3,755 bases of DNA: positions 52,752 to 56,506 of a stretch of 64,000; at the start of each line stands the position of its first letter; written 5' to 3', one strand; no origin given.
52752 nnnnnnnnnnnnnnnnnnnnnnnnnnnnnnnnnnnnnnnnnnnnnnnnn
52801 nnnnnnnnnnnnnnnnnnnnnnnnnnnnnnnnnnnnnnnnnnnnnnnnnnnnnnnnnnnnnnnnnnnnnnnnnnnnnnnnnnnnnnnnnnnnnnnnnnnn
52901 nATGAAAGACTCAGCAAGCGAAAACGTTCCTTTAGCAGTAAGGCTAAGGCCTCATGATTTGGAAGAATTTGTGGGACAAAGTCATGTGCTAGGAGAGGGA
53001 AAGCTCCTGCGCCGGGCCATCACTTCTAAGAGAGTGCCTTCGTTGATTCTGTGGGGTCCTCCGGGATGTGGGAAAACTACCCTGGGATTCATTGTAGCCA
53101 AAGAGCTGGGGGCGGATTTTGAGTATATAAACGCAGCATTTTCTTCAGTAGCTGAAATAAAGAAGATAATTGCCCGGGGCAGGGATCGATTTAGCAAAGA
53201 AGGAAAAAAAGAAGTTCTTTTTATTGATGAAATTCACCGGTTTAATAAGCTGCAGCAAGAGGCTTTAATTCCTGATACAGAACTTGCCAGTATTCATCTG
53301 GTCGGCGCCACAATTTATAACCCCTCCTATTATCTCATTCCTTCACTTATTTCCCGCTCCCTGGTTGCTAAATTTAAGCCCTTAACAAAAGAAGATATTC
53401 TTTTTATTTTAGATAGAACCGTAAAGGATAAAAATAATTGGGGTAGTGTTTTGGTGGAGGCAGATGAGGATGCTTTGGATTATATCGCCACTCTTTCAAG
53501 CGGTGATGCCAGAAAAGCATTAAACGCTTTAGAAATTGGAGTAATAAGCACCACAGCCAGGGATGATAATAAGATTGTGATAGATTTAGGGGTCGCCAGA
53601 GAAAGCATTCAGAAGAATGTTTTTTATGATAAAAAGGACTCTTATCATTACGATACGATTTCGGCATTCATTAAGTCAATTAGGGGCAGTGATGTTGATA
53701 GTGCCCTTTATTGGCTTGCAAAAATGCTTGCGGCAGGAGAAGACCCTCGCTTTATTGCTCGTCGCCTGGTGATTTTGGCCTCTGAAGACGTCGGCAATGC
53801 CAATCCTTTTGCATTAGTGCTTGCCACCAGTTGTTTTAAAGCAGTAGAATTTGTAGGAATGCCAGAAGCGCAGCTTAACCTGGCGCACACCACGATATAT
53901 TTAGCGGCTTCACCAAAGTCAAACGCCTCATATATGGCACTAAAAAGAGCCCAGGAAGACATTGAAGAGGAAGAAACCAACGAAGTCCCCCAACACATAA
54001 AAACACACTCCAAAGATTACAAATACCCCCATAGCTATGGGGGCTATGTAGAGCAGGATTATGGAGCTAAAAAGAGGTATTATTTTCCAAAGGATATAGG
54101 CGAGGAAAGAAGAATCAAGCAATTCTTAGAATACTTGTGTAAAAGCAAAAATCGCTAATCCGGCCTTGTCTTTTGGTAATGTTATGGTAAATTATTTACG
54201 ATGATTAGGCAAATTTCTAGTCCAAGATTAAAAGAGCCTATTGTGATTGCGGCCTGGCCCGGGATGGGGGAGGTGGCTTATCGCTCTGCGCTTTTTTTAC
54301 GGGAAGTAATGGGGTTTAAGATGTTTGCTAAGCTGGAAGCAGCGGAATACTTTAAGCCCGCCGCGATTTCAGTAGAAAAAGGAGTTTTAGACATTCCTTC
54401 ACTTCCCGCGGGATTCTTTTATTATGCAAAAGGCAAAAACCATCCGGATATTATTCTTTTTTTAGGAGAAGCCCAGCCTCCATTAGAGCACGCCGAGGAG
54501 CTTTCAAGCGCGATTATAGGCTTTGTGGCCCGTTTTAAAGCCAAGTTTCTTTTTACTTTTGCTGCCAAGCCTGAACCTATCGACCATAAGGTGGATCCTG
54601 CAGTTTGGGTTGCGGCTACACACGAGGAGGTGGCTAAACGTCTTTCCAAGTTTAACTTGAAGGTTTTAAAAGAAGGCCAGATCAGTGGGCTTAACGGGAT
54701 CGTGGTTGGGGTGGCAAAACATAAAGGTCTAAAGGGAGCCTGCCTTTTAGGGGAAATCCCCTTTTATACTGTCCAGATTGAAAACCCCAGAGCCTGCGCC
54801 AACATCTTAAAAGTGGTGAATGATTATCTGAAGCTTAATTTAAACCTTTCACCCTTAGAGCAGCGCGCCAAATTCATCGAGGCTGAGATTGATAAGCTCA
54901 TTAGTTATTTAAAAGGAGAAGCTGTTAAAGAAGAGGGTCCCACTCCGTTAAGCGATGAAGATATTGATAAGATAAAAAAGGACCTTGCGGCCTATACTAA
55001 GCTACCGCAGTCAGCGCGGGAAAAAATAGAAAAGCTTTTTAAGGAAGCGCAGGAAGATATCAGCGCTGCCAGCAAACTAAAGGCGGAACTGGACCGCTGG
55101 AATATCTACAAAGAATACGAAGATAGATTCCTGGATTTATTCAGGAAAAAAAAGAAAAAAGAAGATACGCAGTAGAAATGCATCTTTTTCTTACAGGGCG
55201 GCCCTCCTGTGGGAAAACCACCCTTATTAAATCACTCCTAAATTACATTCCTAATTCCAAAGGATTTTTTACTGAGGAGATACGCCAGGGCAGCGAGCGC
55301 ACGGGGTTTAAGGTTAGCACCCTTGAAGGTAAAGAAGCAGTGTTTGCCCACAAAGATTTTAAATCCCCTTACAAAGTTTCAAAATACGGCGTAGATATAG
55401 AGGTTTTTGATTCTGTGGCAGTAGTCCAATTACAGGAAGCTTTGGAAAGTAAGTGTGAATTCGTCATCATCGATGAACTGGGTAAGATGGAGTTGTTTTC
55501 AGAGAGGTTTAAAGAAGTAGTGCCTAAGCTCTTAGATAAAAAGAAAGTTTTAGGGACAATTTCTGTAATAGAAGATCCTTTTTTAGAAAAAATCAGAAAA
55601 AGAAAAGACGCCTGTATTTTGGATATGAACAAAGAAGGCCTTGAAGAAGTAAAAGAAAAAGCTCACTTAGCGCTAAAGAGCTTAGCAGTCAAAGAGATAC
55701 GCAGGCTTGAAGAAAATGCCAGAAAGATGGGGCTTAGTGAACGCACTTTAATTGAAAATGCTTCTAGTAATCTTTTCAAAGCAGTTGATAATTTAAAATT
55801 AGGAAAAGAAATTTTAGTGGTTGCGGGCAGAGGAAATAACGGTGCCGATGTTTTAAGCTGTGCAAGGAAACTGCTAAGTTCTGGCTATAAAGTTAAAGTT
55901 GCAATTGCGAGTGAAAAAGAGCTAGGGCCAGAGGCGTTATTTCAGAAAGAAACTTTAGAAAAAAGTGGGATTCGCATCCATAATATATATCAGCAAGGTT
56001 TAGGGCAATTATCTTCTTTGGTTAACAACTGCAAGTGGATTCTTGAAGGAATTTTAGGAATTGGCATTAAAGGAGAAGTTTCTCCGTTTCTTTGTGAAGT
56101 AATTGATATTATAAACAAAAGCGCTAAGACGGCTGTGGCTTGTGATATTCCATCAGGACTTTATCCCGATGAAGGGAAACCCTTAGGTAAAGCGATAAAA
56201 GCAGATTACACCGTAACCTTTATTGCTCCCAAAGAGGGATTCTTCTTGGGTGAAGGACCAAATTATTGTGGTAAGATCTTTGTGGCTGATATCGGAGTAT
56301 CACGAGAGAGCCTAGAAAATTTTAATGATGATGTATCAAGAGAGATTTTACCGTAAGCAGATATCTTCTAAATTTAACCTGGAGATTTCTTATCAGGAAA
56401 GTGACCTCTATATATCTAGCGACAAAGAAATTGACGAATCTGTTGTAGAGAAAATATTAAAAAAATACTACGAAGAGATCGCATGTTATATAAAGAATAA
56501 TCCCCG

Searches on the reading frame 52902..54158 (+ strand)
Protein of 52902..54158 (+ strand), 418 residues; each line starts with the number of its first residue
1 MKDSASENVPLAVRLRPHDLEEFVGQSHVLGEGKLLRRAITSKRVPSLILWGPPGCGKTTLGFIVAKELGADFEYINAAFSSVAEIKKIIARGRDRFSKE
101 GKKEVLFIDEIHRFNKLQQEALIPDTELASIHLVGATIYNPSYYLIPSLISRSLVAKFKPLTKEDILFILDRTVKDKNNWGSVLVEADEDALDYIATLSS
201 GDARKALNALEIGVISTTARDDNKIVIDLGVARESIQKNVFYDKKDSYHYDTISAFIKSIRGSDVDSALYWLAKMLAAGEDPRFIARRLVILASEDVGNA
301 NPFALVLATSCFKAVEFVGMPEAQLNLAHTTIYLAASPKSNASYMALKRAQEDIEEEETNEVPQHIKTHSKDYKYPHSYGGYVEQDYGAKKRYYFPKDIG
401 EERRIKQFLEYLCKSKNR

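Call 11: search_protein_families(library=pfam, proteins=[window:52902-54158:+])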
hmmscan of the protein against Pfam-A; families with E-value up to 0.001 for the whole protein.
window:52902-54158:+ (418 aa): 9 families
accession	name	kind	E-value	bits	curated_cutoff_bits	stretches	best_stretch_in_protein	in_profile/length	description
PF12002.13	MgsA_C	-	1.1e-55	188.5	27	1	262-411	1-165/167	MgsA AAA+ ATPase C terminal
PF16193.11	AAA_assoc_2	-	1.8e-23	83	34.3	1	185-261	5-81/81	AAA C-terminal domain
PF05496.18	RuvB_N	-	1.2e-17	64.6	27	1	15-133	1-115/159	Holliday junction DNA helicase RuvB P-loop domain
PF00004.35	AAA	-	2e-12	48.1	21.2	1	48-118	1-73/131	ATPase family associated with various cellular activities (AAA)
PF13173.12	AAA_14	-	9e-07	29.4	27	1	47-119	4-79/129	AAA domain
PF07728.20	AAA_5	-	1.1e-05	25.9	22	1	48-129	2-93/139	AAA domain (dynein-related subfamily)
PF20720.3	nSTAND3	-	2.3e-05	24.6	27.2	1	48-116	20-79/155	Novel STAND NTPase 3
PF13401.12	AAA_22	-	0.00021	22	27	0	47-79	7-42/130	AAA domain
PF06068.19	TIP49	-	0.00035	20.3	23.8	0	21-83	24-88/347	TIP49 P-loop domain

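Call 13: find_related_loci(query=window:52902-54158:+, collection=genome_contigs, flank=3000)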
Query window:52902-54158:+ (418 aa) in genome_contigs; peptide patterns used: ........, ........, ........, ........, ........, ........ (x = any residue, [..] = any of these).
600 stretches matched a pattern (row limit reached: there are more); 600 encode a relative of the query (tblastn E <= 1e-3); the best 80 are kept; 80 distinct loci.
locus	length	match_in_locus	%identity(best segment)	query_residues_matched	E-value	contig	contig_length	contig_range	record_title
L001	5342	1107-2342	67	8-418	0e+0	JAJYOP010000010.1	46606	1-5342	MAG: bacterium isolate DBS2-5.bin57 NODE_496_length_46606_cov_4.569203, whole genome shotgun sequence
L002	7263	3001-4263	53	10-416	7e-143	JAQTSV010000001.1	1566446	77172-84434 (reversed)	MAG: Candidatus Omnitrophota bacterium isolate STB_25 NODE_1_length_1566446_cov_7.163386_Sandtown_B, whole genome shotgu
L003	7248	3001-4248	54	6-407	3e-140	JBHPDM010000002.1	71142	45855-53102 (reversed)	Candidatus Omnitrophota bacterium isolate SAG AM-311-A19 NODE_2_length_71142_cov_31.261342, whole genome shotgun sequenc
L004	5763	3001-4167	55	10-387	1e-139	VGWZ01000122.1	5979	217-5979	MAG: Nitrospira sp. isolate K_DeepCast_250m_m1_045 K_DeepCast_250m_m1_045_Ga0194125_10029827, whole genome shotgun seque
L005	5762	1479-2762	53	2-415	7e-138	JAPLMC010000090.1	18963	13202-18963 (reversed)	MAG: Candidatus Omnitrophota bacterium isolate LacPavin_0419_WC70L_MAG_38_7 LacPavin_0419_WC70L_scaffold_83546, whole ge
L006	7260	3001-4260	51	7-412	1e-134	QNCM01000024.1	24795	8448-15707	MAG: Candidatus Makaraimicrobium thalassicum isolate B134_G9 B134_Guay9_scaffold_00901, whole genome shotgun sequence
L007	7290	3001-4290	50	2-418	5e-134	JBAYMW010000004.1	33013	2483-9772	MAG: Candidatus Omnitrophota bacterium isolate SO_2016_LW1_5 scaffold01101_LW64-88_2016, whole genome shotgun sequence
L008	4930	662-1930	50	6-414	7e-134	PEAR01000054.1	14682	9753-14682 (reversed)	MAG: Candidatus Omnitrophota bacterium isolate Cal1bin1 scaffold144, whole genome shotgun sequence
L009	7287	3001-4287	50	3-417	9e-132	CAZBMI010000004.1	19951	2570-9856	MAG TPA_asm: uncultured Planctomycetia bacterium isolate binchicken_co77_39 genome assembly, contig: NODE_3284_length_19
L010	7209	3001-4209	52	8-396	1e-131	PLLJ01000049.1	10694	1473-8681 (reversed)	MAG: Candidatus Omnitrophota bacterium isolate fen_1321 73.20120800_E3X.43_contig_31290, whole genome shotgun sequence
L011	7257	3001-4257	50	4-411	9e-129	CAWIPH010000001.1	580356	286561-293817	MAG: uncultured Verrucomicrobiae bacterium isolate MFD00964.bin.1.196 genome assembly, contig: contig_28537, whole genom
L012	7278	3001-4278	48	4-412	5e-127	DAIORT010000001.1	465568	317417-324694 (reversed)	MAG TPA_asm: Thermoanaerobacterales bacterium isolate CTOTU40129 NODE_5_length_465568_cov_23.614642, whole genome shotgu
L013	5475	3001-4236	52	10-412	1e-126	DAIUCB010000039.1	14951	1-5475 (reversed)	MAG TPA_asm: Bacillota bacterium isolate CTOTU7591 NODE_6435_length_14951_cov_5.066729, whole genome shotgun sequence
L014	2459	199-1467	49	9-417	3e-133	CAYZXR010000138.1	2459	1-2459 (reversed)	MAG TPA_asm: uncultured Planctomycetia bacterium isolate binchicken_co181_45 genome assembly, contig: NODE_108480_length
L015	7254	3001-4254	50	8-414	3e-126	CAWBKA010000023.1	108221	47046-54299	MAG: uncultured Verrucomicrobiae bacterium isolate MFD05521.bin.2.45 genome assembly, contig: contig_16072, whole genome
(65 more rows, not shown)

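Call 16: find_homologous_proteins(query=window:52902-54158:+, max_evalue=1e-100)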
Query window:52902-54158:+ (418 aa): 5323 proteins with E <= 1e-100 among 8000 candidates; the best 120 are listed.
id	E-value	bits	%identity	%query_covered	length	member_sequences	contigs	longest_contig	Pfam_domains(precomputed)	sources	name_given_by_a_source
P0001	3.6e-275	930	100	100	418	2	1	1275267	PF13173.13,PF16193.12,PF00004.36,PF05496.19,PF07728.21,PF12002.14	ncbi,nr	ncbi:MAG: replication-associated recombination protein A [Candidatus Omnitrophota bacterium]|nr:MAG:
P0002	2.5e-238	809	86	100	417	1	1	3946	PF13173.13,PF16193.12,PF00004.36,PF05496.19,PF07728.21,PF12002.14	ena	-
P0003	5.1e-199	679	73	99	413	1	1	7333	PF13173.13,PF16193.12,PF00004.36,PF05496.19,PF12002.14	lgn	-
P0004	9.3e-199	678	73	99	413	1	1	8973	PF13173.13,PF16193.12,PF00004.36,PF05496.19,PF12002.14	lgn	-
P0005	1.7e-198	678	72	99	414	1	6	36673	PF13173.13,PF16193.12,PF00004.36,PF05496.19,PF12002.14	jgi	jgi:putative ATPase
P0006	2.8e-196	670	72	99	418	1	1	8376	PF13173.13,PF16193.12,PF00004.36,PF05496.19,PF12002.14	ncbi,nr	ncbi:MAG: replication-associated recombination protein A [Candidatus Omnitrophota bacterium]|nr:repl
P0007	6.6e-196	669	71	98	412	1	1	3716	PF13173.13,PF16193.12,PF00004.36,PF05496.19,PF12002.14,PF20720.4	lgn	-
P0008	7.3e-196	669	71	97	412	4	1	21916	PF13173.13,PF16193.12,PF00004.36,PF05496.19,PF12002.14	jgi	-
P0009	1.0e-195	668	72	97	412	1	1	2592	PF13173.13,PF16193.12,PF00004.36,PF05496.19,PF12002.14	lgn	-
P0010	2.2e-195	667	71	98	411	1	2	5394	PF13173.13,PF16193.12,PF00004.36,PF05496.19,PF12002.14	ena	-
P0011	6.8e-195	666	72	98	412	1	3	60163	PF13173.13,PF16193.12,PF00004.36,PF05496.19,PF12002.14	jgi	-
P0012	8.4e-194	662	70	98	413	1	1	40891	PF13173.13,PF16193.12,PF00004.36,PF05496.19,PF12002.14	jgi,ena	-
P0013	2.4e-192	657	71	98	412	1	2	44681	PF13173.13,PF16193.12,PF00004.36,PF05496.19,PF07728.21,PF12002.14,PF20720.4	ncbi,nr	ncbi:MAG: replication-associated recombination protein A [Candidatus Omnitrophica bacterium]|nr:repl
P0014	2.8e-192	657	70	97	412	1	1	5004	PF13173.13,PF16193.12,PF00004.36,PF05496.19,PF12002.14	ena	-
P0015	4.8e-192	656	72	98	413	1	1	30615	PF13173.13,PF16193.12,PF00004.36,PF05496.19,PF12002.14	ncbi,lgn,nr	ncbi:MAG: replication-associated recombination protein A [Candidatus Omnitrophica bacterium]|nr:repl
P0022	2.9e-190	650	68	99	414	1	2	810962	PF13173.13,PF16193.12,PF00004.36,PF05496.19,PF12002.14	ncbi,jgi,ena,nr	ncbi:MAG: replication-associated recombination protein A [Candidatus Omnitrophica bacterium]|jgi:put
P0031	4.7e-189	646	69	99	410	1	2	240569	PF13173.13,PF16193.12,PF00004.36,PF05496.19,PF12002.14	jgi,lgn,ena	jgi:putative ATPase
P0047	6.1e-188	643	70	97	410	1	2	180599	PF13173.13,PF16193.12,PF00004.36,PF05496.19,PF12002.14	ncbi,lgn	ncbi:MAG: replication-associated recombination protein A [Candidatus Omnitrophota bacterium]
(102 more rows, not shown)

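Call 18: find_encoding_contigs(protein=P0002, flank=3000, max_places=4)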
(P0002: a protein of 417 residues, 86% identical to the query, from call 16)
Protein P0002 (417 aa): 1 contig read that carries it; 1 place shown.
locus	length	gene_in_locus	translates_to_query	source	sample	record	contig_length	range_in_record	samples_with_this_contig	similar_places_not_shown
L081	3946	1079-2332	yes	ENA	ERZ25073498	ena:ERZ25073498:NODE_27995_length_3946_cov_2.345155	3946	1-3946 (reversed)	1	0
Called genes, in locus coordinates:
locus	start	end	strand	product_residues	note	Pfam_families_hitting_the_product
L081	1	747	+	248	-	?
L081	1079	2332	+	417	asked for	PF05496:RuvB_N, PF00004:AAA, PF07728:AAA_5 (weak), PF13173:AAA_14 (weak), PF16193:AAA_assoc_2, PF12002:MgsA_C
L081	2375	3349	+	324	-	PF09754:PAC2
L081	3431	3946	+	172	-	?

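Call 19: find_encoding_contigs(protein=P0005, flank=3000, max_places=6)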
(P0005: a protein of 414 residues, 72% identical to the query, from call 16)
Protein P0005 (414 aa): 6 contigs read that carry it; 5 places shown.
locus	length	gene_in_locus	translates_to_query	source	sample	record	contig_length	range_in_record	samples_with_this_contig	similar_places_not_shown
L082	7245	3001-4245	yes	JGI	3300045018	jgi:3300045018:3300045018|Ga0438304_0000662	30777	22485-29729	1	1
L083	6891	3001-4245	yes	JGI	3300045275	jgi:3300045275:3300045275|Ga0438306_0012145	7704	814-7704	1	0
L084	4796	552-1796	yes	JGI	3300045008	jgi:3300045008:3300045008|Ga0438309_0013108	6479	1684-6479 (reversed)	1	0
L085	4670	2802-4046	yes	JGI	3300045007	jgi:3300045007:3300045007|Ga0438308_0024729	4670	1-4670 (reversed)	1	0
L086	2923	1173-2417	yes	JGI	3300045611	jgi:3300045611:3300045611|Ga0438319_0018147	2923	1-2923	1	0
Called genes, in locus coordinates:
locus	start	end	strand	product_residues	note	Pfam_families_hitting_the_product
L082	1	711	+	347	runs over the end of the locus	PF02912:Phe_tRNA-synt_N, PF01409:tRNA-synt_2d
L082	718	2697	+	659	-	PF03483:B3_4, PF03484:B5, PF17759:tRNA_synthFbeta, PF03147:FDX-ACB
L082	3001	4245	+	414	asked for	PF05496:RuvB_N, PF00004:AAA, PF13173:AAA_14 (weak), PF16193:AAA_assoc_2, PF12002:MgsA_C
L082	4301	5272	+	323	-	PF09754:PAC2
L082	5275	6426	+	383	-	PF03266:NTPase_1, PF03853:YjeF_N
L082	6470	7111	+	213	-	PF13483:Lactamase_B_3, PF12706:Lactamase_B_2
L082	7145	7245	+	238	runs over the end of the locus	PF27030:AbpE_bact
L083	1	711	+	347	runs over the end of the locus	PF02912:Phe_tRNA-synt_N, PF01409:tRNA-synt_2d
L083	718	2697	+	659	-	PF03483:B3_4, PF03484:B5, PF17759:tRNA_synthFbeta, PF03147:FDX-ACB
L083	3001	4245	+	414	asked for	PF05496:RuvB_N, PF00004:AAA, PF13173:AAA_14 (weak), PF16193:AAA_assoc_2, PF12002:MgsA_C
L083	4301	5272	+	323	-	PF09754:PAC2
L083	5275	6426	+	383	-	PF03266:NTPase_1, PF03853:YjeF_N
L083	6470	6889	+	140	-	?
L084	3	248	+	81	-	?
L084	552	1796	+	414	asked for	PF05496:RuvB_N, PF00004:AAA, PF13173:AAA_14 (weak), PF16193:AAA_assoc_2, PF12002:MgsA_C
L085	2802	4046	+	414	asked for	PF05496:RuvB_N, PF00004:AAA, PF13173:AAA_14 (weak), PF16193:AAA_assoc_2, PF12002:MgsA_C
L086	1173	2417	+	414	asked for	PF05496:RuvB_N, PF00004:AAA, PF13173:AAA_14 (weak), PF16193:AAA_assoc_2, PF12002:MgsA_C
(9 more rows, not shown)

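Call 20: find_encoding_contigs(protein=P0004, flank=3000, max_places=4)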
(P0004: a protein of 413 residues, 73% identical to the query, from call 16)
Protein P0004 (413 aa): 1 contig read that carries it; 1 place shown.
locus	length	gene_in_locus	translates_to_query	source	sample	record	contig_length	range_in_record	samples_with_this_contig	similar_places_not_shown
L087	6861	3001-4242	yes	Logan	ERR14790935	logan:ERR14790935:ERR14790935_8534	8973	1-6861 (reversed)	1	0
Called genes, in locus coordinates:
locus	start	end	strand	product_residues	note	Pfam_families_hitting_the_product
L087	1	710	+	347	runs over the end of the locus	PF02912:Phe_tRNA-synt_N, PF01409:tRNA-synt_2d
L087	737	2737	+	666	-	PF03483:B3_4, PF03484:B5, PF17759:tRNA_synthFbeta, PF03147:FDX-ACB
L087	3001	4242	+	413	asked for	PF05496:RuvB_N, PF00004:AAA, PF13173:AAA_14 (weak), PF16193:AAA_assoc_2, PF12002:MgsA_C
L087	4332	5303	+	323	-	PF09754:PAC2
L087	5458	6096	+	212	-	PF13483:Lactamase_B_3, PF12706:Lactamase_B_2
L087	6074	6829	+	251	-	PF27030:AbpE_bact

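Call 23: find_encoding_contigs(protein=P0011, flank=2500, max_places=2)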
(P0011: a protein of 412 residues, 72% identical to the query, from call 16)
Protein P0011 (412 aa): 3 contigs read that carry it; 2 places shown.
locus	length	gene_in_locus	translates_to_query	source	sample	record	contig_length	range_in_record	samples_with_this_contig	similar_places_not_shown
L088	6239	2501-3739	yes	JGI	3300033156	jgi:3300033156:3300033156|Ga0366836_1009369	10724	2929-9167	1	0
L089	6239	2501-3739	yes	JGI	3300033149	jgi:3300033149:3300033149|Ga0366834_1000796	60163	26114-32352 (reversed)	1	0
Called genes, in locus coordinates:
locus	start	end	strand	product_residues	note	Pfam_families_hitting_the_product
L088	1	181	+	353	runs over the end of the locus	PF02912:Phe_tRNA-synt_N, PF01409:tRNA-synt_2d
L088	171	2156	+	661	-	PF03483:B3_4, PF03484:B5, PF17759:tRNA_synthFbeta, PF03147:FDX-ACB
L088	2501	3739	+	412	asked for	PF05496:RuvB_N, PF00004:AAA, PF13173:AAA_14 (weak), PF16193:AAA_assoc_2, PF12002:MgsA_C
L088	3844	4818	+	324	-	PF09754:PAC2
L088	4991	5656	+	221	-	PF03853:YjeF_N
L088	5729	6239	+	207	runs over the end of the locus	PF13483:Lactamase_B_3, PF12706:Lactamase_B_2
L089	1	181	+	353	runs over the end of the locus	PF02912:Phe_tRNA-synt_N, PF01409:tRNA-synt_2d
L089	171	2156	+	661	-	PF03483:B3_4, PF03484:B5, PF17759:tRNA_synthFbeta, PF03147:FDX-ACB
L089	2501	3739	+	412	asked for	PF05496:RuvB_N, PF00004:AAA, PF13173:AAA_14 (weak), PF16193:AAA_assoc_2, PF12002:MgsA_C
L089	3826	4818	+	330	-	PF09754:PAC2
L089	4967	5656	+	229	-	PF03853:YjeF_N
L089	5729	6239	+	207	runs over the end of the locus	PF13483:Lactamase_B_3, PF12706:Lactamase_B_2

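Call 24: find_encoding_contigs(protein=P0022, flank=2500, max_places=2)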
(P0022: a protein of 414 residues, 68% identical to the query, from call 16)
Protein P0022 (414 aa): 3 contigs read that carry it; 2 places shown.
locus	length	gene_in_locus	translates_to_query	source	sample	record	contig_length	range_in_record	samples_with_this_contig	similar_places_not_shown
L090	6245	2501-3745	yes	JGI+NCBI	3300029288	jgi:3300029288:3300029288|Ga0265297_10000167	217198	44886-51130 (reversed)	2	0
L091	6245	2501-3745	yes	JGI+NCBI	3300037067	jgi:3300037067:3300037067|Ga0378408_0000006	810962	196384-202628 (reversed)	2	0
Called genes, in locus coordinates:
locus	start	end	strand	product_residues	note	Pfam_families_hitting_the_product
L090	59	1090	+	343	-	PF05343:Peptidase_M42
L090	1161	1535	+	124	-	PF02629:CoA_binding, PF13380:CoA_binding_2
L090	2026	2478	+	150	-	-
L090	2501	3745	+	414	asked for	PF05496:RuvB_N, PF00004:AAA, PF13173:AAA_14 (weak), PF16193:AAA_assoc_2, PF12002:MgsA_C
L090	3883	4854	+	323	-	PF09754:PAC2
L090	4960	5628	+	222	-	PF03853:YjeF_N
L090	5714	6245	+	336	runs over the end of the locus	PF00586:AIRS, PF02769:AIRS_C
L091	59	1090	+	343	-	PF05343:Peptidase_M42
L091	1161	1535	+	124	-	PF02629:CoA_binding, PF13380:CoA_binding_2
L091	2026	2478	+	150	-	-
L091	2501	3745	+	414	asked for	PF05496:RuvB_N, PF00004:AAA, PF13173:AAA_14 (weak), PF16193:AAA_assoc_2, PF12002:MgsA_C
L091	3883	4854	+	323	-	PF09754:PAC2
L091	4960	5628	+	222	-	PF03853:YjeF_N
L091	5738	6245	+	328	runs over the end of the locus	PF00586:AIRS, PF02769:AIRS_C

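Call 25: find_encoding_contigs(protein=P0031, flank=2500, max_places=2)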
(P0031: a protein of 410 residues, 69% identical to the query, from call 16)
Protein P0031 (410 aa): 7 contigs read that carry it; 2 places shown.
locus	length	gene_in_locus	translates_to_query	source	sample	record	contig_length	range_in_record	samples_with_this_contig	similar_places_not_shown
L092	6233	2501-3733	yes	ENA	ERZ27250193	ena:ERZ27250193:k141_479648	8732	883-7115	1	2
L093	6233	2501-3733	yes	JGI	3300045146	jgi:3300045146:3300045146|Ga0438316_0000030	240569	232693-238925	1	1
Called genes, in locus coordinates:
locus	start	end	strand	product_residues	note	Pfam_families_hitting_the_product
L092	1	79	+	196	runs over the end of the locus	PF07963:N_methyl (weak), PF22434:PilW_C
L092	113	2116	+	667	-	PF03483:B3_4, PF03484:B5, PF17759:tRNA_synthFbeta, PF03147:FDX-ACB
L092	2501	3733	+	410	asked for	PF05496:RuvB_N, PF00004:AAA, PF13173:AAA_14 (weak), PF16193:AAA_assoc_2, PF12002:MgsA_C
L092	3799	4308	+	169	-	-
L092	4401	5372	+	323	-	PF09754:PAC2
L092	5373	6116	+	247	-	PF03853:YjeF_N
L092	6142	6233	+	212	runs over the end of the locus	PF13483:Lactamase_B_3, PF12706:Lactamase_B_2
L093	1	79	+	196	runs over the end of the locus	PF07963:N_methyl (weak), PF22434:PilW_C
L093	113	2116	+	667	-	PF03483:B3_4, PF03484:B5, PF17759:tRNA_synthFbeta, PF03147:FDX-ACB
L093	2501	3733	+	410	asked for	PF05496:RuvB_N, PF00004:AAA, PF13173:AAA_14 (weak), PF16193:AAA_assoc_2, PF12002:MgsA_C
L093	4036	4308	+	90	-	-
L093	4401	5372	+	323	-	PF09754:PAC2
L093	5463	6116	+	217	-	PF03853:YjeF_N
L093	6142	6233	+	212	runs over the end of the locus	PF13483:Lactamase_B_3, PF12706:Lactamase_B_2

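Call 26: find_encoding_contigs(protein=P0047, flank=2500, max_places=2)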
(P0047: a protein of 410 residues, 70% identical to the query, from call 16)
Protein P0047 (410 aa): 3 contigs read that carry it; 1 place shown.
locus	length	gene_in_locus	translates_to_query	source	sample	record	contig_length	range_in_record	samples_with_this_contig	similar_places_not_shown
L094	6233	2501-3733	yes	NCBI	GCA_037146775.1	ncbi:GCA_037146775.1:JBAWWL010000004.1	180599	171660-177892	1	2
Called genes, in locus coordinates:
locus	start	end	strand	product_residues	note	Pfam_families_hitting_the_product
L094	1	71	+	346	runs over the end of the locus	PF02912:Phe_tRNA-synt_N, PF01409:tRNA-synt_2d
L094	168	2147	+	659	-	PF03483:B3_4, PF03484:B5, PF17759:tRNA_synthFbeta, PF03147:FDX-ACB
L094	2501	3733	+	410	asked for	PF05496:RuvB_N, PF13173:AAA_14 (weak), PF00004:AAA, PF16193:AAA_assoc_2, PF12002:MgsA_C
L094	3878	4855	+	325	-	PF09754:PAC2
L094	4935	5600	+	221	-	PF03853:YjeF_N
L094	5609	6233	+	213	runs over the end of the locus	PF13483:Lactamase_B_3, PF12706:Lactamase_B_2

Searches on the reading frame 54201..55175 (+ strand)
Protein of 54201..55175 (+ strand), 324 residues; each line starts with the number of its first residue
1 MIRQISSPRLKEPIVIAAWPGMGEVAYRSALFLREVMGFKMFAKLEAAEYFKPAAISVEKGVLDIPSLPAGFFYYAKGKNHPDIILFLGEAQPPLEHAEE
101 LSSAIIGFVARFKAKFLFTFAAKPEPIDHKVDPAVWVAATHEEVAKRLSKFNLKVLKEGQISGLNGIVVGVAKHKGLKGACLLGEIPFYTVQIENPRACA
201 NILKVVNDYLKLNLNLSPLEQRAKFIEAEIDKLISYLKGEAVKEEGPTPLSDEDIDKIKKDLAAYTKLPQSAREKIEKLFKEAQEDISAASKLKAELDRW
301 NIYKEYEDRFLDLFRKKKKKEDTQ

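Call 11: search_protein_families(library=pfam, proteins=[window:54201-55175:+])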
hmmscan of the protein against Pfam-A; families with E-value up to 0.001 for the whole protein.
window:54201-55175:+ (324 aa): 1 family
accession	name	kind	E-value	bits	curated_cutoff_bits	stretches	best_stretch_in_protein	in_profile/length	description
PF09754.15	PAC2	-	6.9e-32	111.4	25.8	1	16-233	2-214/215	PAC2 family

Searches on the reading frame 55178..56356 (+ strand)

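Call 11: search_protein_families(library=pfam, proteins=[window:55178-56356:+])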
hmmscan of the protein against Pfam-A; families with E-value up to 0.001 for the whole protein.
window:55178-56356:+ (392 aa): 2 families
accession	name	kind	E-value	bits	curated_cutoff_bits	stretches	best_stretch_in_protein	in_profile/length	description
PF03266.21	NTPase_1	-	7.7e-39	133.7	23.9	1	2-160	1-165/168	NTPase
PF03853.21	YjeF_N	-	2.9e-36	125.4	24.9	1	190-354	3-169/169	YjeF-related protein N-terminus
